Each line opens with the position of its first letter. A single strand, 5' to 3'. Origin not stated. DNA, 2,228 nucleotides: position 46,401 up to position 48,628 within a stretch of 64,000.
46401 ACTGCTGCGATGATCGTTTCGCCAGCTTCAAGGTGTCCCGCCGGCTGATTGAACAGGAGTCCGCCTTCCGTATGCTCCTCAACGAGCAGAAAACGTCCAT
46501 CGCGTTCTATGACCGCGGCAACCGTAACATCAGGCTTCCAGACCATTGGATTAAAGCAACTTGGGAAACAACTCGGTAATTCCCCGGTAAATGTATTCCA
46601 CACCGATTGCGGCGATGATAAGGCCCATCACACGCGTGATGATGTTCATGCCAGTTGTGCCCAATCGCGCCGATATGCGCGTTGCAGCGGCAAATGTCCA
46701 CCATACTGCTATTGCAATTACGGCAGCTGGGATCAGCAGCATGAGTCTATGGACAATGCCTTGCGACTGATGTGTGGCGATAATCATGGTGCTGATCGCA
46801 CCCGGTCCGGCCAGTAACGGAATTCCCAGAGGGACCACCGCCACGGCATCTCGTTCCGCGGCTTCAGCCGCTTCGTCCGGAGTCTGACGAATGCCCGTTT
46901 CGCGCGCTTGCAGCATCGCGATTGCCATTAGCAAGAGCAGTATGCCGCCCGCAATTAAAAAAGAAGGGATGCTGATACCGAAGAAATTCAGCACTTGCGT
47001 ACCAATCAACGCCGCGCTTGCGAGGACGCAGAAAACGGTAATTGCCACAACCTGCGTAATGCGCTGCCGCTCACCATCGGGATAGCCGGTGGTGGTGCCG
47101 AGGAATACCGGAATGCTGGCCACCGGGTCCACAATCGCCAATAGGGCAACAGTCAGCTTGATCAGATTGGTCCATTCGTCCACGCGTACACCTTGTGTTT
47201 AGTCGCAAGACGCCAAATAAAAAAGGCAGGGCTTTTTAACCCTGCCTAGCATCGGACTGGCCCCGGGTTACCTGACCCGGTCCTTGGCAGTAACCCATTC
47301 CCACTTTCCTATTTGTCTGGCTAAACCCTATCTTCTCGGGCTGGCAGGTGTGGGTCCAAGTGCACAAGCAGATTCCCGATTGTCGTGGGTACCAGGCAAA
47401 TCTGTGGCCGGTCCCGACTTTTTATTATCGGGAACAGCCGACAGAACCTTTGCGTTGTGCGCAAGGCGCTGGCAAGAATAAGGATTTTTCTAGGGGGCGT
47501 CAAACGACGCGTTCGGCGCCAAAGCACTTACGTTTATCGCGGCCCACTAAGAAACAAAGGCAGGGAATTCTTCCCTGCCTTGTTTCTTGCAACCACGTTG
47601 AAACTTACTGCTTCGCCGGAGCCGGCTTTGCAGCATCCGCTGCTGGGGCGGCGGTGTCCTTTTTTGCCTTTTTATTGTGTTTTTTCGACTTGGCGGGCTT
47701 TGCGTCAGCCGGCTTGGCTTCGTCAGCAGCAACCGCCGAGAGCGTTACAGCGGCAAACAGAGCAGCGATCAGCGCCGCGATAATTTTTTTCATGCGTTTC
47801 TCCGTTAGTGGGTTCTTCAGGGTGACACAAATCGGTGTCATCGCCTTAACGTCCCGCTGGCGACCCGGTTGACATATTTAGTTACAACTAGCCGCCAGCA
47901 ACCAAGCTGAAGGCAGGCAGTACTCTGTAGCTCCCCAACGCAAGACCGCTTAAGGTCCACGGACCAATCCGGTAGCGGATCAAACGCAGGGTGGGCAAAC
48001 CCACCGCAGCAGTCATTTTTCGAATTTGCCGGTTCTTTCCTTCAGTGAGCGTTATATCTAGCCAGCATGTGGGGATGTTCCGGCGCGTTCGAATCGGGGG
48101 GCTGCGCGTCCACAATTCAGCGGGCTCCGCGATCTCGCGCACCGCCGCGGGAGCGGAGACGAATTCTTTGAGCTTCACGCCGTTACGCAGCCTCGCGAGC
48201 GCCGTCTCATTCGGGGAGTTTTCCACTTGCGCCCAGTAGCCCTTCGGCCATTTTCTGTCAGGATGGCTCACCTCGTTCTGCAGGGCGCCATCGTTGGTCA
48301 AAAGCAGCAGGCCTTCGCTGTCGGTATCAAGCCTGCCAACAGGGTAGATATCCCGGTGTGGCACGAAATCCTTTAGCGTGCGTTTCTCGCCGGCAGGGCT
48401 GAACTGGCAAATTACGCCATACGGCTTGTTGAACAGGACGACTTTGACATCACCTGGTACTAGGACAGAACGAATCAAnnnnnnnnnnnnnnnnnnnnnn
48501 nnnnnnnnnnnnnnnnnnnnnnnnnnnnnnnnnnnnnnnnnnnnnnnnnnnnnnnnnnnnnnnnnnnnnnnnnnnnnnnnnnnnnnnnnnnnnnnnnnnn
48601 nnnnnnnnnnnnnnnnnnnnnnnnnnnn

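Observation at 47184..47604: About 420 nt of non-coding sequence upstream of marC, closed by a same-strand terminator 28 nt before the start codon: an unidentified riboswitch/attenuator leader or an sRNA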

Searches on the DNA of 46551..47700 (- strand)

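Call 4: search_rna_families(source=window, start=47100, end=47700, threshold=evalue, max_evalue=10, show_alignments=3)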
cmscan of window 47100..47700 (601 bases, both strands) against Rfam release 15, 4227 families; matches with E-value up to 10: 10.
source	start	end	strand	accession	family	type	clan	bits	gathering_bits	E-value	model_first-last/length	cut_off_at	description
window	47558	47604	+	RF01716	PhotoRC-I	Cis-reg;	-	27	45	7.6e-05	1-44/44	no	PhotoRC-I RNA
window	47548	47610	-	RF02029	sraA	Gene; sRNA;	-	23.2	56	0.36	1-95/95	no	sraA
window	47552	47664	-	RF02343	ar9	Gene; sRNA;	-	18.2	45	1.9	1-149/149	no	Alphaproteobacterial sRNA ar9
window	47551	47586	+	RF03560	mir-3926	Gene; miRNA;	-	18.1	82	1.7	1-63/63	no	mir-3926 microRNA precursor family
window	47549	47588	+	RF00021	Spot_42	Gene; sRNA;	-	17.7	80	0.81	13-56/115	no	Spot 42 RNA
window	47548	47588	+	RF03831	mir-627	Gene; miRNA;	-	16.7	86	1.3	1-87/87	no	mir-627 microRNA precursor family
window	47179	47283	-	RF01773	rpsL_pseudo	Cis-reg; leader;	-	14.9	70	1.7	1-128/128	no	Pseudomonas rpsL leader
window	47436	47474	+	RF02939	COG2908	Cis-reg;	-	14.1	58.7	1.2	1-45/45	no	COG2908 RNA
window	47506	47588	-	RF02937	Clostridiales-2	Gene; sRNA;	-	11.8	58.6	10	1-82/82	no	Clostridiales-2 RNA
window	47583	47677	+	RF02132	HOXB13-AS1_1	Gene; lncRNA;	-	10.8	60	8.8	58-136/136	no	HOXB13 antisense RNA 1 conserved region 1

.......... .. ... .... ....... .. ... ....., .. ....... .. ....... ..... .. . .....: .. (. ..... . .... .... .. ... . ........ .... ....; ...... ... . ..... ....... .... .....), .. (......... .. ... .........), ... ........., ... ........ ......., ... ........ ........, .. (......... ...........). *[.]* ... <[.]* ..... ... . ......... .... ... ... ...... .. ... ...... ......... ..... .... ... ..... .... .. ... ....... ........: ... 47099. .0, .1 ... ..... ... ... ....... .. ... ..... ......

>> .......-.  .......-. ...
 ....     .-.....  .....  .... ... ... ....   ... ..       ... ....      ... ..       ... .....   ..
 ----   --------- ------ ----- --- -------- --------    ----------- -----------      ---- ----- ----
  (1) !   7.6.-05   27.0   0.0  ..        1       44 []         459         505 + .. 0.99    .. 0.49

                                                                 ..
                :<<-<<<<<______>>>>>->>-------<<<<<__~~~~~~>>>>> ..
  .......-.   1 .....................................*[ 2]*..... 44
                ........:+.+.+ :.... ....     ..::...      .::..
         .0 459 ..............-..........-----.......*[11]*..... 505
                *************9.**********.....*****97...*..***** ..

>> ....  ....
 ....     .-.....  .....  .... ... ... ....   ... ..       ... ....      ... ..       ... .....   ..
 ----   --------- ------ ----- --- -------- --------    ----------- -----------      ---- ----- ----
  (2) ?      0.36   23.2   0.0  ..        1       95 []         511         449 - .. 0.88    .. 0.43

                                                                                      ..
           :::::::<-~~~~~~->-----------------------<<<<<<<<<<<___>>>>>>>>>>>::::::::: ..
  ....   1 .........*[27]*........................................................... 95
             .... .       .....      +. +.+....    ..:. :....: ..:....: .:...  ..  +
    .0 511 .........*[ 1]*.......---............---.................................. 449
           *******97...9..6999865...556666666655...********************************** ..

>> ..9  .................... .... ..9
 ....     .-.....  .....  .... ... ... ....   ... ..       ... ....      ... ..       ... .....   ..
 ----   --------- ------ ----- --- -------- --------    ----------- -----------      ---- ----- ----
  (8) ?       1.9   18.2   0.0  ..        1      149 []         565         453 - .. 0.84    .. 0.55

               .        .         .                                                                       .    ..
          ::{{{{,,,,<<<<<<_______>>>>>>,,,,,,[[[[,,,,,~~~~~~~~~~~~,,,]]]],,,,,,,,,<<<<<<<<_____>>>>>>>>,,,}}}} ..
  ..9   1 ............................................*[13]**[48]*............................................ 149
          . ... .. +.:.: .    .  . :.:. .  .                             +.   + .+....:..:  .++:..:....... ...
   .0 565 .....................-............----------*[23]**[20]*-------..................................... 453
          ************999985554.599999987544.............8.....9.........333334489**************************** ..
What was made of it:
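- No Rfam hit, even at E up to 10, other than terminator-like hairpins (call 4).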

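Call 54: search_rna_families(sources=[L079, L083, L009, L011, L013, L017, L026, L029, L014, L027, L005, L025, L012, L001, L003, L022, L031, L076], threshold=gathering)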
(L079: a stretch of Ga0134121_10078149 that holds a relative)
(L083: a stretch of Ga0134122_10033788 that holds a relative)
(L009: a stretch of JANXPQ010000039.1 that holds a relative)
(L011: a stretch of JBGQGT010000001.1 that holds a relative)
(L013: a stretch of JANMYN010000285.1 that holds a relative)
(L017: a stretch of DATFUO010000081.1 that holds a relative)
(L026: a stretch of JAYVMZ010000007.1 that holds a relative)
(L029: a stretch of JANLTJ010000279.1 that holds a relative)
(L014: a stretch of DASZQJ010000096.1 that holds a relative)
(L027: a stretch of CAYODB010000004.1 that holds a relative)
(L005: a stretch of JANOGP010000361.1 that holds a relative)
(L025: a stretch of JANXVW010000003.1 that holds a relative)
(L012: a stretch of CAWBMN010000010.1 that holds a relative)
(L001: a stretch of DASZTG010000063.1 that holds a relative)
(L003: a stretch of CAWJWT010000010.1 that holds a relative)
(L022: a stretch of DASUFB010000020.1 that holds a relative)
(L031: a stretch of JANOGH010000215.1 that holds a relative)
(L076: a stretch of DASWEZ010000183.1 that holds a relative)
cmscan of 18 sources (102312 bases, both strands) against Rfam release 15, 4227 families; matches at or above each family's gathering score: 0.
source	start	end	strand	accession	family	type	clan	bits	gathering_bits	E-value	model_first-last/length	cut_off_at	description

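Call 61: search_dna_similar(query=window:47184-47604:-, collection=plasmids, mode=distant, max_evalue=0.001, max_rows=5)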
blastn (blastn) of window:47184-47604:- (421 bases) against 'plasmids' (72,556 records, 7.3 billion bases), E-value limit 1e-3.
No match.
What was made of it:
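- Tried and rejected: Mobile-element origin: no match to plasmids (call 61).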

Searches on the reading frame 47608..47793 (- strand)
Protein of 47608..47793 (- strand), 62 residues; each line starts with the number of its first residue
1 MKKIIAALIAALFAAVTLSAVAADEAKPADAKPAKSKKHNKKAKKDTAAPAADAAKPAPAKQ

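Call 16: search_protein_families(library=pfam, max_evalue=0.1, proteins=[window:47608-47793:-])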
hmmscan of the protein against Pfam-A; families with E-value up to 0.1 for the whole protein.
seq(62 aa): 2 families
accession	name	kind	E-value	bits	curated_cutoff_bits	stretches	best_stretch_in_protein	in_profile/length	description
PF02950.22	Conotoxin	-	0.024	16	25.1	1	8-48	8-47/75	Conotoxin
PF13190.11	PDGLE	-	0.045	14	27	1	2-50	2-50/102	PDGLE domain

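Call 17: search_protein_families(library=ncbifam, max_evalue=0.1, proteins=[window:47608-47793:-])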
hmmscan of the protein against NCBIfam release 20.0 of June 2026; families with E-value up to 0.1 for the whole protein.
seq(62 aa): 8 families
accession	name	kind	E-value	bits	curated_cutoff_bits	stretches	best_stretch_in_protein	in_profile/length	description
NF050125.1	ChrA_rel_RiPP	equivalog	0.012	16.3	40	1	3-46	2-44/56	chryseobasin-related MNIO class RiPP peptide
TIGR04429.1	Phr_nterm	subfamily_domain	0.028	14.9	25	1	1-19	1-19/28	Phr family secreted Rap phosphatase inhibitor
NF007687.2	PRK10363.1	equivalog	0.044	13.7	160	1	1-45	1-45/152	cell-envelope stress modulator CpxP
NF041883.1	RNase_A_lipo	exception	0.054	13.5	200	1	1-50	1-50/168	RNase A-like domain-containing lipoprotein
NF052435.1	BamI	equivalog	0.064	13.1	180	1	2-59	2-63/226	biofilm-associated metzincin protease inhibitor BamI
NF041742.1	WGxxGxxG_fam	subfamily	0.081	13.5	35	1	1-44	1-46/69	WGxxGxxG family protein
NF041691.1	Shig_StxB_2b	exception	0.088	12.9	201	1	1-28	1-25/87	Shiga toxin Stx2b subunit B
NF050124.2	chryseobasin_RiPP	equivalog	0.09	13.4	50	0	3-58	2-47/71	MNIO class RiPP chryseobasin precursor ChrA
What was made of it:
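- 47605..47793 (-): Gene 1. A 62-aa secreted Lys/Ala/Pro-rich protein, intact, lying upstream of the finding. No Pfam or NCBIfam family matches (calls 16, 17).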

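Call 63: find_encoding_contigs(protein=window:47608-47793:-, flank=1500, max_places=10)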
Protein seq(62 aa) (62 aa): 2 contigs read that carry it; 2 places shown.
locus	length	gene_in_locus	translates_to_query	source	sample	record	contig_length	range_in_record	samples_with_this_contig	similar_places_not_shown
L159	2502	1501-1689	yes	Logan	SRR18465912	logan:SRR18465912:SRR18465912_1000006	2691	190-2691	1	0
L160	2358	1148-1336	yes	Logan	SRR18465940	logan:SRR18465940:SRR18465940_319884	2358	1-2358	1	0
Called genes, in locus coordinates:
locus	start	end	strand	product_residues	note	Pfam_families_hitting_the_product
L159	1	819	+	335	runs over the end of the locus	?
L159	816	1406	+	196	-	PF00849:PseudoU_synth_2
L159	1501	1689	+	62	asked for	-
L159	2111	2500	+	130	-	?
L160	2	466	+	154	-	?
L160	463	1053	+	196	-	PF00849:PseudoU_synth_2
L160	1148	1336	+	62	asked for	-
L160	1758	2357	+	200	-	?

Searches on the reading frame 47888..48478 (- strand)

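Call 16: search_protein_families(library=pfam, max_evalue=0.1, proteins=[window:47888-48478:-])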
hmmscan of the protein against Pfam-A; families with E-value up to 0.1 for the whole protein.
window:47888-48478:- (196 aa): 1 family
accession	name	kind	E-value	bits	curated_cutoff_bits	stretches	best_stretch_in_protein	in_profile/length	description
PF00849.27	PseudoU_synth_2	-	1.8e-21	77.4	26.8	1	13-158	2-152/152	RNA pseudouridylate synthase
